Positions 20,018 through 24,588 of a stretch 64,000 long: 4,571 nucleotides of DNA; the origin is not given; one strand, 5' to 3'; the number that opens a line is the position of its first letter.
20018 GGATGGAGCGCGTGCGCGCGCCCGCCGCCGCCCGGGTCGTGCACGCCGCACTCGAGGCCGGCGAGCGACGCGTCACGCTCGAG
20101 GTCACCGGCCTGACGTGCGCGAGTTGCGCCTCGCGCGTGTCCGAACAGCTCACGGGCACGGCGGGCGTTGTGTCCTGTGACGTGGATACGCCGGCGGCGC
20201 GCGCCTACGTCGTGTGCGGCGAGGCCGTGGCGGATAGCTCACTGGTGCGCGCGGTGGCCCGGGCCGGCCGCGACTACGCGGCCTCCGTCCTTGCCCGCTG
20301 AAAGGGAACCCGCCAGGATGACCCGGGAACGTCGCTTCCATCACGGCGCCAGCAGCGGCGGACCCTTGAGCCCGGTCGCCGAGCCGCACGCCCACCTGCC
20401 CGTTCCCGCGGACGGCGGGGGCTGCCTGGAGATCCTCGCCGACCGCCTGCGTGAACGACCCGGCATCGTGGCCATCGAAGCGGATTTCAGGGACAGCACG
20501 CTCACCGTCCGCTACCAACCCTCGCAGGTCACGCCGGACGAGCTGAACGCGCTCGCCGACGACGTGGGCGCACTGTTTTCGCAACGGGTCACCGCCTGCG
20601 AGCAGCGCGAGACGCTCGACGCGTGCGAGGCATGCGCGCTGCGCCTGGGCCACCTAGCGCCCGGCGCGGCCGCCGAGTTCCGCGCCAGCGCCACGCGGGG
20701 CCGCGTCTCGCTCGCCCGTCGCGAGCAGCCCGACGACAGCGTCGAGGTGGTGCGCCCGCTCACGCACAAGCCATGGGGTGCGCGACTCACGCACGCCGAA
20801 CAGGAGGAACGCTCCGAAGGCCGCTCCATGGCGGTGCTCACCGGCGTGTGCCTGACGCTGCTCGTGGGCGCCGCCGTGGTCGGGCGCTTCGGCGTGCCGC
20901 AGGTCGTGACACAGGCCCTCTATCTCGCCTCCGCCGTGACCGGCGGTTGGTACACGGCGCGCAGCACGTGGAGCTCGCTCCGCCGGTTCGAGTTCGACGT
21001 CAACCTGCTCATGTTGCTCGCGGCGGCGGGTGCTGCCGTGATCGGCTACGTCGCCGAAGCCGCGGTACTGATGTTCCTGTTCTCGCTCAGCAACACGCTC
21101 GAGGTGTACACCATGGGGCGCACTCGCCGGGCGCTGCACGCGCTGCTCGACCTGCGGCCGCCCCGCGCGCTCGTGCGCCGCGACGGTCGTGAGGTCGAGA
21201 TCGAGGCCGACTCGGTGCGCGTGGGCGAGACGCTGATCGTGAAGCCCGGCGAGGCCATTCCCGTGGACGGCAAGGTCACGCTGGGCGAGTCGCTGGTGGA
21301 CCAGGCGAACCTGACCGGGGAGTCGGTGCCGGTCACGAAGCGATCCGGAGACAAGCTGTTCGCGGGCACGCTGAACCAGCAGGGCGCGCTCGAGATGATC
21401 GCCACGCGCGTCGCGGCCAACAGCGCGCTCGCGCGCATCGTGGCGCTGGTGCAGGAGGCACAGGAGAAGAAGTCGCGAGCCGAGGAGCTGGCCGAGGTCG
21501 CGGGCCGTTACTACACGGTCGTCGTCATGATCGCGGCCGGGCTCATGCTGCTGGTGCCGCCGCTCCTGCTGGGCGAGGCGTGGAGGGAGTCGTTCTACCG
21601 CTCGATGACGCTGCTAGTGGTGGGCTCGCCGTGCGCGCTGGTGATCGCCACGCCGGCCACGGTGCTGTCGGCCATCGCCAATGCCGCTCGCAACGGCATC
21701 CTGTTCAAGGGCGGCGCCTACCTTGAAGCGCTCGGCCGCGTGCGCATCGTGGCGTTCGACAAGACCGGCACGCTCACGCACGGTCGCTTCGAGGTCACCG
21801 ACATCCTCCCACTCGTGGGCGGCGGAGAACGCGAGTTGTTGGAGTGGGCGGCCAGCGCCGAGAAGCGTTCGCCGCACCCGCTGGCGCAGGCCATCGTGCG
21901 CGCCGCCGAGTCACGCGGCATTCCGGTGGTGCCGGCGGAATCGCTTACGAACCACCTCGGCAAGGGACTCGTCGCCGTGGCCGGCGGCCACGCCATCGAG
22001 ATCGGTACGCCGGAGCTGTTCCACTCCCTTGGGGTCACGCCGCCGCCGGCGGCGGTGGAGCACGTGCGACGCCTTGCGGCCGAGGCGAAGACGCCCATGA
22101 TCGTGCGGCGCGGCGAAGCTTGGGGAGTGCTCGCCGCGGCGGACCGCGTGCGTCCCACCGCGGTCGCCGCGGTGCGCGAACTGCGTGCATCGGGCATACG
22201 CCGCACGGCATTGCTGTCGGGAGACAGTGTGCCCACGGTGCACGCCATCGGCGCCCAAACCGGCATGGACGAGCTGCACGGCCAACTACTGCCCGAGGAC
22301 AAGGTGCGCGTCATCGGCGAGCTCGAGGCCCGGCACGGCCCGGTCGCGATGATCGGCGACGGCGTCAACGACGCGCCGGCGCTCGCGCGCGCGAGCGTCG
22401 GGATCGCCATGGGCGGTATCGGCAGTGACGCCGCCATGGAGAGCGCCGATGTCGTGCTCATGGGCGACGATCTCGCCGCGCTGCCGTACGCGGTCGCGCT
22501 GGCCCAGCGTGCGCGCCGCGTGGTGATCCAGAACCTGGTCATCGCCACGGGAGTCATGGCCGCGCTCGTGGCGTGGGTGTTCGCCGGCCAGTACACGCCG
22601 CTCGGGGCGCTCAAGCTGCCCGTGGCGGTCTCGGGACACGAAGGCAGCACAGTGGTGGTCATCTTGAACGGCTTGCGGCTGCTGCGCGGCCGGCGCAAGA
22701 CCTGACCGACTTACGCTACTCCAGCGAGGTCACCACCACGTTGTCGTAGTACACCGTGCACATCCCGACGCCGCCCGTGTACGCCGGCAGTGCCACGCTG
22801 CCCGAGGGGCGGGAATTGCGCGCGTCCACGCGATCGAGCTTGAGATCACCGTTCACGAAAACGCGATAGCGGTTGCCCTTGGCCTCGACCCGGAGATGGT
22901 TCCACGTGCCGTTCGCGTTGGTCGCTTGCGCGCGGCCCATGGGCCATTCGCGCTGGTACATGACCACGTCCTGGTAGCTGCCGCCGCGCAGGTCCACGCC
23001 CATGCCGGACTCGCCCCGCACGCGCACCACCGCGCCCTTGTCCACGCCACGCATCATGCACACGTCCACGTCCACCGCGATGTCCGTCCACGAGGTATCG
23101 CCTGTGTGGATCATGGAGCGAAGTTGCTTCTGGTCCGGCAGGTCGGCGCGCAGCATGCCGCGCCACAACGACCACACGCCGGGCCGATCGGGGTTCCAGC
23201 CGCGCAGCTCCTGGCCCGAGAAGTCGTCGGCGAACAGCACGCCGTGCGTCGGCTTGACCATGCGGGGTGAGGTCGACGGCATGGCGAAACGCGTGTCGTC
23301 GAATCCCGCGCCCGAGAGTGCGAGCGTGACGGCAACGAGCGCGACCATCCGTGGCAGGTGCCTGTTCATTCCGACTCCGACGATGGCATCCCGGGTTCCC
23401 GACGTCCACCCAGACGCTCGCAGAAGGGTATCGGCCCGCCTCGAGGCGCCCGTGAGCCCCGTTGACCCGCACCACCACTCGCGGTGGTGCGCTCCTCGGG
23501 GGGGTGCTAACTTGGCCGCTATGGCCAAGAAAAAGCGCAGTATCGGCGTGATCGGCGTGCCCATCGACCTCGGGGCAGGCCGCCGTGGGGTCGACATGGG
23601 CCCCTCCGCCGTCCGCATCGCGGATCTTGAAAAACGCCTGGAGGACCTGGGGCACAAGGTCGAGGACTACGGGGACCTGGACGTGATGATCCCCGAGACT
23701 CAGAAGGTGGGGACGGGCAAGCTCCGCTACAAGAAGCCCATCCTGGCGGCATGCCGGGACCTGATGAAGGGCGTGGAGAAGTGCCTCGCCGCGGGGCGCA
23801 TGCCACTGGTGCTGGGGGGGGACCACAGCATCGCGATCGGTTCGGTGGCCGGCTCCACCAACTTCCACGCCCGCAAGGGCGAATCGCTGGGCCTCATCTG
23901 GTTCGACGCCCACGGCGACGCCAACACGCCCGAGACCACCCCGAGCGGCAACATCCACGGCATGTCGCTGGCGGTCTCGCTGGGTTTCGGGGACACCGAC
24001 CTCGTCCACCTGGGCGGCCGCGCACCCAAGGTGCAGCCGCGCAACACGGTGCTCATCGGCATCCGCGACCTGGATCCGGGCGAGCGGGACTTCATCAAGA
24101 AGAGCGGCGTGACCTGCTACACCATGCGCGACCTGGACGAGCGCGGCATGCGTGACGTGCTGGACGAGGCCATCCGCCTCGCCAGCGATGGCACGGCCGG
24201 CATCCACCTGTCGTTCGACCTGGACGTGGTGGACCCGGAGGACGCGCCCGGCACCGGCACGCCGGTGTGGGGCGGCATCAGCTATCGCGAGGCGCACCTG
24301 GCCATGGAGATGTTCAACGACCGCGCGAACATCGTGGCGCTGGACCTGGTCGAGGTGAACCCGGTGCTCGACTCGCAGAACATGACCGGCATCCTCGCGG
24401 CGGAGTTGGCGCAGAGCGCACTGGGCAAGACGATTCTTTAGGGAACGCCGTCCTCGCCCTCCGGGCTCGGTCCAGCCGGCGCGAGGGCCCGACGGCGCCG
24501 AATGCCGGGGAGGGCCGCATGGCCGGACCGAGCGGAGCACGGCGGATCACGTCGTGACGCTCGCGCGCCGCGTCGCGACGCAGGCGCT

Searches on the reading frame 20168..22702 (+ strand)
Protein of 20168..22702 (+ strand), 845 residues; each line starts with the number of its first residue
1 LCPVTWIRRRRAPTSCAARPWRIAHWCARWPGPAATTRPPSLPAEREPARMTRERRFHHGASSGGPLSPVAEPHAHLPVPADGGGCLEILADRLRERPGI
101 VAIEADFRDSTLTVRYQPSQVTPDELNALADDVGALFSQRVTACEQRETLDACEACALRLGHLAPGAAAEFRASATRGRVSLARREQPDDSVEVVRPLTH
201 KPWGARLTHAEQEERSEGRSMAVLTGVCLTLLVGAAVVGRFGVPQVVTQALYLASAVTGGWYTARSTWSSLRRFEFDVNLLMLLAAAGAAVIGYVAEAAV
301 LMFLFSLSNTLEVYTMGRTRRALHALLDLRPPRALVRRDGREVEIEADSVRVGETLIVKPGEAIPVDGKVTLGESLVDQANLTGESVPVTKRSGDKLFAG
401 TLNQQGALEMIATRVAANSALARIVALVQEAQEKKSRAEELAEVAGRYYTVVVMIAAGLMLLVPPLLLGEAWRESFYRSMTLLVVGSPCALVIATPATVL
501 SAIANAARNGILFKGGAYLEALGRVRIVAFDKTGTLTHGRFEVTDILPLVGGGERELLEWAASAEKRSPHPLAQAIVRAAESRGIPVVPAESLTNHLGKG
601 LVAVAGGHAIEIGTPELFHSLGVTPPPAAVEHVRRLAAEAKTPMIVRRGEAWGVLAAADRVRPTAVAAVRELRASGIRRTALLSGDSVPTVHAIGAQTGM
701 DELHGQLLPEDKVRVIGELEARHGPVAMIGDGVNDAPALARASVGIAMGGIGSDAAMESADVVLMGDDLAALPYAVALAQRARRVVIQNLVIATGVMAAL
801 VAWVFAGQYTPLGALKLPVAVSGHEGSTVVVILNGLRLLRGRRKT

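Call 65: search_protein_families(library=pfam, proteins=[window:20168-22702:+], max_evalue=0.001)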
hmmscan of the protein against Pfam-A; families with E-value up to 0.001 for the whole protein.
window:20168-22702:+ (845 aa): 3 families
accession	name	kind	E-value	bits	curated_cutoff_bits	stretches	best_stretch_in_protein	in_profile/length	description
PF00122.25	E1-E2_ATPase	-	1.5e-52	178.2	28.1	1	329-509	2-181/181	E1-E2 ATPase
PF00702.32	Hydrolase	-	3.4e-35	122.6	26.4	1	525-742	1-190/191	haloacid dehalogenase-like hydrolase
PF12710.13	HAD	-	3.7e-05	24.7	27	1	622-739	47-188/189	haloacid dehalogenase-like hydrolase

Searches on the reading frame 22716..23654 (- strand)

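Call 65: search_protein_families(library=pfam, proteins=[window:22716-23654:-], max_evalue=0.001)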
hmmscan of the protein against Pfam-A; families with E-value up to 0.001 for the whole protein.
window:22716-23654:- (312 aa): 1 family
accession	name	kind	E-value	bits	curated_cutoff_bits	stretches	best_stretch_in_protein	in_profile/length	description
PF06439.18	3keto-disac_hyd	-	7.3e-11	42.9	26.8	1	144-308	5-186/187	3-keto-disaccharide hydrolase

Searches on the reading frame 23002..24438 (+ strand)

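Call 65: search_protein_families(library=pfam, proteins=[window:23002-24438:+], max_evalue=0.001)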
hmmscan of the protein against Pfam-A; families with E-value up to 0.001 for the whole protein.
window:23002-24438:+ (479 aa): 1 family
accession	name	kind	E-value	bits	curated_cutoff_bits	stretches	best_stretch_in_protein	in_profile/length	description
PF00491.26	Arginase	-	9.3e-80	268.5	22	1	180-474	2-279/280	Arginase family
